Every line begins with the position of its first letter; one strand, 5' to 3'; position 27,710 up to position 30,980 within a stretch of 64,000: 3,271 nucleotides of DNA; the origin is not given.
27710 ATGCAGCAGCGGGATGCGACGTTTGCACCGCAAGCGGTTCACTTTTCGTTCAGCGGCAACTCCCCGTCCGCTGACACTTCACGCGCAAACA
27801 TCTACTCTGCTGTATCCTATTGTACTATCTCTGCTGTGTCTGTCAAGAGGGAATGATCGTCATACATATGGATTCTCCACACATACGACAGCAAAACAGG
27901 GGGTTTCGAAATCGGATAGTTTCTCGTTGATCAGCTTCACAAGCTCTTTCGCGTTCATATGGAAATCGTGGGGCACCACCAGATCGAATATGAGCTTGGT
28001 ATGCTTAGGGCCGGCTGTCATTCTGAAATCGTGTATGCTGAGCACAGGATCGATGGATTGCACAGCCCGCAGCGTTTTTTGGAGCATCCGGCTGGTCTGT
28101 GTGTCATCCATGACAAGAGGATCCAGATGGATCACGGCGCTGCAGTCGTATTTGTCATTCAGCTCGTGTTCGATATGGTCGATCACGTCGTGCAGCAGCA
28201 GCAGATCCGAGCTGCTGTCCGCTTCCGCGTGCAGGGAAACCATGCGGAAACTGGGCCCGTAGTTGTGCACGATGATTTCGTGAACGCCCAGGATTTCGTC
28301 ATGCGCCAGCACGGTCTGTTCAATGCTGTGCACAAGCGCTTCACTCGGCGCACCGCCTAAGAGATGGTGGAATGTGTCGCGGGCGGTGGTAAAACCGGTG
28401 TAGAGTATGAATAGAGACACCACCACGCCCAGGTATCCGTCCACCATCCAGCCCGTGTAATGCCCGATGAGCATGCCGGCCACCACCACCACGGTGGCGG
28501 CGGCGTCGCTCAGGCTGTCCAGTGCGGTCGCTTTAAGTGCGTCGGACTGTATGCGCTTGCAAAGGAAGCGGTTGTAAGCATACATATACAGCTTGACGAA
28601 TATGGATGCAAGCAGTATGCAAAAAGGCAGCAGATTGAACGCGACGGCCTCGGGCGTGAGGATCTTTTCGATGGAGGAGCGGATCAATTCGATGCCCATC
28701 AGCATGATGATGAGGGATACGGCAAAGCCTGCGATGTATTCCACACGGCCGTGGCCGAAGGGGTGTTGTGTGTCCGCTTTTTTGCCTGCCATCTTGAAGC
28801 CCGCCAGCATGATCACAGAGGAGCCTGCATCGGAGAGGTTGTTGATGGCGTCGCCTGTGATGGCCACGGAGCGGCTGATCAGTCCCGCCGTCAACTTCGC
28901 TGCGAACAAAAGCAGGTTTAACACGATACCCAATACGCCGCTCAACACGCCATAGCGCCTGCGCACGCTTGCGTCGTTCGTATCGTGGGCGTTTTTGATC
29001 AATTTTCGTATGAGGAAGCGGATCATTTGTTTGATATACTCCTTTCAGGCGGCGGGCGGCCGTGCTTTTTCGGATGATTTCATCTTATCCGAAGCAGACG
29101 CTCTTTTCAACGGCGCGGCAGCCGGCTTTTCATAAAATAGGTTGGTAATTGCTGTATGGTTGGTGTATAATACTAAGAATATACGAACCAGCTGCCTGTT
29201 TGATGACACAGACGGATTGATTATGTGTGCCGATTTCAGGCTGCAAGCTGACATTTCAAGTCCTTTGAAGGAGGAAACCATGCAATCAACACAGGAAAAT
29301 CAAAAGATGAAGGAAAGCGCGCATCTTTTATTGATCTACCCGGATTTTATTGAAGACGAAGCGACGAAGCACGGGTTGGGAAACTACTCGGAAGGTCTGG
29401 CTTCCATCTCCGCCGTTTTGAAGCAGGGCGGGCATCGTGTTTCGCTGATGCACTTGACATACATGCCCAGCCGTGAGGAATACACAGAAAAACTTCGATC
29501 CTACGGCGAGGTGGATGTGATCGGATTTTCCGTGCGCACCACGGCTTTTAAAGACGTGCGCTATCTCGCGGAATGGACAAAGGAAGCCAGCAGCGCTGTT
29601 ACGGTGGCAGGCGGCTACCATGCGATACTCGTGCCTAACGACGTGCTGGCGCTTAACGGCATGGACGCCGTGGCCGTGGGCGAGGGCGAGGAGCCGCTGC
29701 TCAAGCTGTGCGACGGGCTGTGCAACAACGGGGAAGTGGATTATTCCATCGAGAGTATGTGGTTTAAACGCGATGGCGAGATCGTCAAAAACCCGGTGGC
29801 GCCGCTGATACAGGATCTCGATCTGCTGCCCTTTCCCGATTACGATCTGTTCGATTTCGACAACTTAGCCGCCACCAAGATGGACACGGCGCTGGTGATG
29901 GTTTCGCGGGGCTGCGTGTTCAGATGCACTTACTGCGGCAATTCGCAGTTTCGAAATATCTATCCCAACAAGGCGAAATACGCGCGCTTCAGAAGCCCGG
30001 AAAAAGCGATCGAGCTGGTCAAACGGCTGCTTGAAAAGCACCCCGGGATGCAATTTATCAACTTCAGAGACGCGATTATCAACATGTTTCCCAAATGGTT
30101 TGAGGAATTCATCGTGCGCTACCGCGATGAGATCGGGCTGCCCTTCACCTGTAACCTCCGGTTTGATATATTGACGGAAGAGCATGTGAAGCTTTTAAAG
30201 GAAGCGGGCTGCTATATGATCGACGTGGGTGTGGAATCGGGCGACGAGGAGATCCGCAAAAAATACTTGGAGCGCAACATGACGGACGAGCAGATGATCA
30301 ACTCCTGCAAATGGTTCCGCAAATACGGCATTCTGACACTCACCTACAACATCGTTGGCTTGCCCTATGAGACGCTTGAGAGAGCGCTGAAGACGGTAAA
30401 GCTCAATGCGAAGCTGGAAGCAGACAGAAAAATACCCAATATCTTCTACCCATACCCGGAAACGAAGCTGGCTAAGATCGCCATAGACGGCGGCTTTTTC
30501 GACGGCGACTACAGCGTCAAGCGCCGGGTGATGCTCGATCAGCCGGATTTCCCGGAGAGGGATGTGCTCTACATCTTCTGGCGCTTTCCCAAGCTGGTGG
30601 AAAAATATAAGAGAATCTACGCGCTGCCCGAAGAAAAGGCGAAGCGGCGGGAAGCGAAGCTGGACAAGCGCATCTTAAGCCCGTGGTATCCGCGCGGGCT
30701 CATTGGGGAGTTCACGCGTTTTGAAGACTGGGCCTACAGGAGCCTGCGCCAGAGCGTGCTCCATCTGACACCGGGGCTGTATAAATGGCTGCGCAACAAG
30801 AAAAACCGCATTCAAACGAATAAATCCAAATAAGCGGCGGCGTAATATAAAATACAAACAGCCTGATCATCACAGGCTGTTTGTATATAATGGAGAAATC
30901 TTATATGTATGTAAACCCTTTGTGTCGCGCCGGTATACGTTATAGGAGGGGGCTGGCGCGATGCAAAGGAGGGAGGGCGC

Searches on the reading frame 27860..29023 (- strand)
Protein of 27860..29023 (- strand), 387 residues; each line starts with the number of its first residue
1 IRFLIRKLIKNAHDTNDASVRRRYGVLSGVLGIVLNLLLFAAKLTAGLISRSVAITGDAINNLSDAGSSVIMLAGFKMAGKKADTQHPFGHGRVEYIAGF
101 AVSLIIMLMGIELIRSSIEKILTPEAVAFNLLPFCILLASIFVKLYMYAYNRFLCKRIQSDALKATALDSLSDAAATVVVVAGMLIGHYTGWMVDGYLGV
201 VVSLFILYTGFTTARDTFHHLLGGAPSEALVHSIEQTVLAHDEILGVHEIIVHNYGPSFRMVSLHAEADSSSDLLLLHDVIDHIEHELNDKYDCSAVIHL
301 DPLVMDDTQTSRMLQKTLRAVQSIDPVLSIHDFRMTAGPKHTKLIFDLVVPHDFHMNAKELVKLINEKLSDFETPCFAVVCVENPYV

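Call 71: search_protein_families(library=pfam, proteins=[window:27860-29023:-], max_evalue=0.00001)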
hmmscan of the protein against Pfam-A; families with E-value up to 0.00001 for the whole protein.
window:27860-29023:- (387 aa): 2 families
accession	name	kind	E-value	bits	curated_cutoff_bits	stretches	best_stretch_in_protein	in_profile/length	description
PF01545.26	Cation_efflux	-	5.5e-46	157.3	26.6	1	31-222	3-198/198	Cation efflux family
PF16916.11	ZT_dimer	-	1.5e-13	51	26.7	1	226-302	1-77/78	Dimerisation domain of Zinc Transporter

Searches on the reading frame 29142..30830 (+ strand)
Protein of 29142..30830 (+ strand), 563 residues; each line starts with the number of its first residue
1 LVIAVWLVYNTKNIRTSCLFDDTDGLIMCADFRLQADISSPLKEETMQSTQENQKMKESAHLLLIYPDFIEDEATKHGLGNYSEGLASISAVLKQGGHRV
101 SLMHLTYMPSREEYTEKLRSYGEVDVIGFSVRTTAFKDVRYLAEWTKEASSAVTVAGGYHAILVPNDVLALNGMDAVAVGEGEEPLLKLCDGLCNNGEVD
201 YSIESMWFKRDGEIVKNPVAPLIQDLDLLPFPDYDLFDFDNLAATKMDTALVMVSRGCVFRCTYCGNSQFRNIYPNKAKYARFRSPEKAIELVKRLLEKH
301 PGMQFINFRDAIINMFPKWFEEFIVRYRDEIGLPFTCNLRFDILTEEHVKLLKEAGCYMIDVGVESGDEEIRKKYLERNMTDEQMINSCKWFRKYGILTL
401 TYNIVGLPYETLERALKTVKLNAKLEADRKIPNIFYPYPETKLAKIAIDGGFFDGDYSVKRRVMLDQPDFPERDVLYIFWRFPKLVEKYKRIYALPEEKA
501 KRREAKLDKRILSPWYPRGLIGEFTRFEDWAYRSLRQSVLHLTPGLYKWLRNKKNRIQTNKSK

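Call 71: search_protein_families(library=pfam, proteins=[window:29142-30830:+], max_evalue=0.00001)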
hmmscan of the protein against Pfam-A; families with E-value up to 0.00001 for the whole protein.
window:29142-30830:+ (563 aa): 2 families
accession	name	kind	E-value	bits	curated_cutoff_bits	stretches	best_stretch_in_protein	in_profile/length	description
PF04055.27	Radical_SAM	-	7.9e-26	91.6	29.5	1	254-420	3-164/166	Radical SAM superfamily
PF02310.24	B12-binding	-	9.5e-14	51.7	32.1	1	85-186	16-117/121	B12 binding domain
